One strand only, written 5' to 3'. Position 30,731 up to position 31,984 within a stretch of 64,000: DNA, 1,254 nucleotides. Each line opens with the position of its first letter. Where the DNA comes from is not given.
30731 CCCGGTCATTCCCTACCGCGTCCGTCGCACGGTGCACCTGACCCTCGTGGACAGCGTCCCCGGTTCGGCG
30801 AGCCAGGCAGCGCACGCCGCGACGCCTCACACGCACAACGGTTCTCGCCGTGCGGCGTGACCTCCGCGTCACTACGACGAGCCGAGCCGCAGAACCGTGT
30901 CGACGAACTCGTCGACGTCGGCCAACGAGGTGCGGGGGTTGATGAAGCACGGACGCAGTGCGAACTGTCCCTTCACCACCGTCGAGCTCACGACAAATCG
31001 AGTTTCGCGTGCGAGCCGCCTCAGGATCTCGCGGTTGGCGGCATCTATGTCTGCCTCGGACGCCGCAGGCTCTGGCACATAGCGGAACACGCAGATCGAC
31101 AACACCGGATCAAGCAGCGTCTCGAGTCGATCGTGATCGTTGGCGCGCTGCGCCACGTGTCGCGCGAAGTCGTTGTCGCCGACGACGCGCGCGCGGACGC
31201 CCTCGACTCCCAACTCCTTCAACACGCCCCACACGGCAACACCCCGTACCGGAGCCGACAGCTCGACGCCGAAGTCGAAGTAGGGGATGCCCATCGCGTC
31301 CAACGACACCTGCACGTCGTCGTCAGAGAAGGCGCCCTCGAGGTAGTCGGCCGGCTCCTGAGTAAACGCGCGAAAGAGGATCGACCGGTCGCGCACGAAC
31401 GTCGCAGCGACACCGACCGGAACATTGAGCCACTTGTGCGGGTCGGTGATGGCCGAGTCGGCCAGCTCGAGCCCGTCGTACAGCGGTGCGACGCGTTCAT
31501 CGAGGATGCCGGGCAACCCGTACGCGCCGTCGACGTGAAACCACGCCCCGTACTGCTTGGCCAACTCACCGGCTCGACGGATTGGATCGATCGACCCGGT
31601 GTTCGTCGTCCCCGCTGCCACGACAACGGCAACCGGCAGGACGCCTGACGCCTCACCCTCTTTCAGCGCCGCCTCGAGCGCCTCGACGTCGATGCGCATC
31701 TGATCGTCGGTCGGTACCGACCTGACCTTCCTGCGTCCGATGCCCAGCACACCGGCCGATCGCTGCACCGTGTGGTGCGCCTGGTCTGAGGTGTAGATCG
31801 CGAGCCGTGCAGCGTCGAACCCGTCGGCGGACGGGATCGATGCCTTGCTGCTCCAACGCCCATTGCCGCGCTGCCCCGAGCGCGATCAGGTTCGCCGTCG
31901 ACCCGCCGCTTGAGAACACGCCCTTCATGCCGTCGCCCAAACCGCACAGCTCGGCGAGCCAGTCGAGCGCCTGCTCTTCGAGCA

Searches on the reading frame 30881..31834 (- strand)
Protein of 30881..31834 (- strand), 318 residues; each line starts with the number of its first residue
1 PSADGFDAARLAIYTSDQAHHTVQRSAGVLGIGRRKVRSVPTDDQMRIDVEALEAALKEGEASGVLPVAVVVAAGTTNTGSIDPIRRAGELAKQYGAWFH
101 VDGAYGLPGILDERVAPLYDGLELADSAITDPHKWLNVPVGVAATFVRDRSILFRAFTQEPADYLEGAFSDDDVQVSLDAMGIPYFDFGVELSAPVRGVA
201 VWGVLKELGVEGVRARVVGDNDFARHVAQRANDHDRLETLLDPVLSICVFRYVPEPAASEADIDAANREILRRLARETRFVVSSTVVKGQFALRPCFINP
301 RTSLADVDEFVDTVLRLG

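Call 28: find_related_loci(query=window:30881-31834:-, collection=metagenome_contigs, flank=10000)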
Query window:30881-31834:- (318 aa) in metagenome_contigs; peptide patterns used: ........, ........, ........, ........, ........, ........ (x = any residue, [..] = any of these).
247 stretches matched a pattern; 17 encode a relative of the query (tblastn E <= 1e-3); 17 distinct loci.
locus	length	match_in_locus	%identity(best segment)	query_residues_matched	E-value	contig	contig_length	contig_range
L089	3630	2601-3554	88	1-318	0e+0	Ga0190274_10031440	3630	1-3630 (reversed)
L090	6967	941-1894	79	1-318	4e-167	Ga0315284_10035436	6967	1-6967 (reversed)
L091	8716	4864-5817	76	1-318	4e-157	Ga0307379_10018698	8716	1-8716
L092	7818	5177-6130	76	1-318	2e-156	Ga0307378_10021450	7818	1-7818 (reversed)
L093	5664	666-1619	76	1-318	8e-158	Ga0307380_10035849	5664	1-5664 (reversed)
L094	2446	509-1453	74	1-318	6e-163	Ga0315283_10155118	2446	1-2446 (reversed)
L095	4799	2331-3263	73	5-318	4e-151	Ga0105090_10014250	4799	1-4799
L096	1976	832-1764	72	5-318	2e-156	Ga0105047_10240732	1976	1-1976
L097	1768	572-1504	70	5-318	2e-156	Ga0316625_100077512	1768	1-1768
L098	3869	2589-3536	68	1-318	3e-137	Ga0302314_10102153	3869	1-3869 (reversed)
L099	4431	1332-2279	67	1-318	3e-134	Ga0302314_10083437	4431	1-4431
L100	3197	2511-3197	77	1-229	7e-115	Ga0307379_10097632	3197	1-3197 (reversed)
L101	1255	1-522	96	145-318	3e-116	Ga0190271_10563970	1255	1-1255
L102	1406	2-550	71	133-318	2e-90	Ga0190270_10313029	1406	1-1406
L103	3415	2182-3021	37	13-302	2e-41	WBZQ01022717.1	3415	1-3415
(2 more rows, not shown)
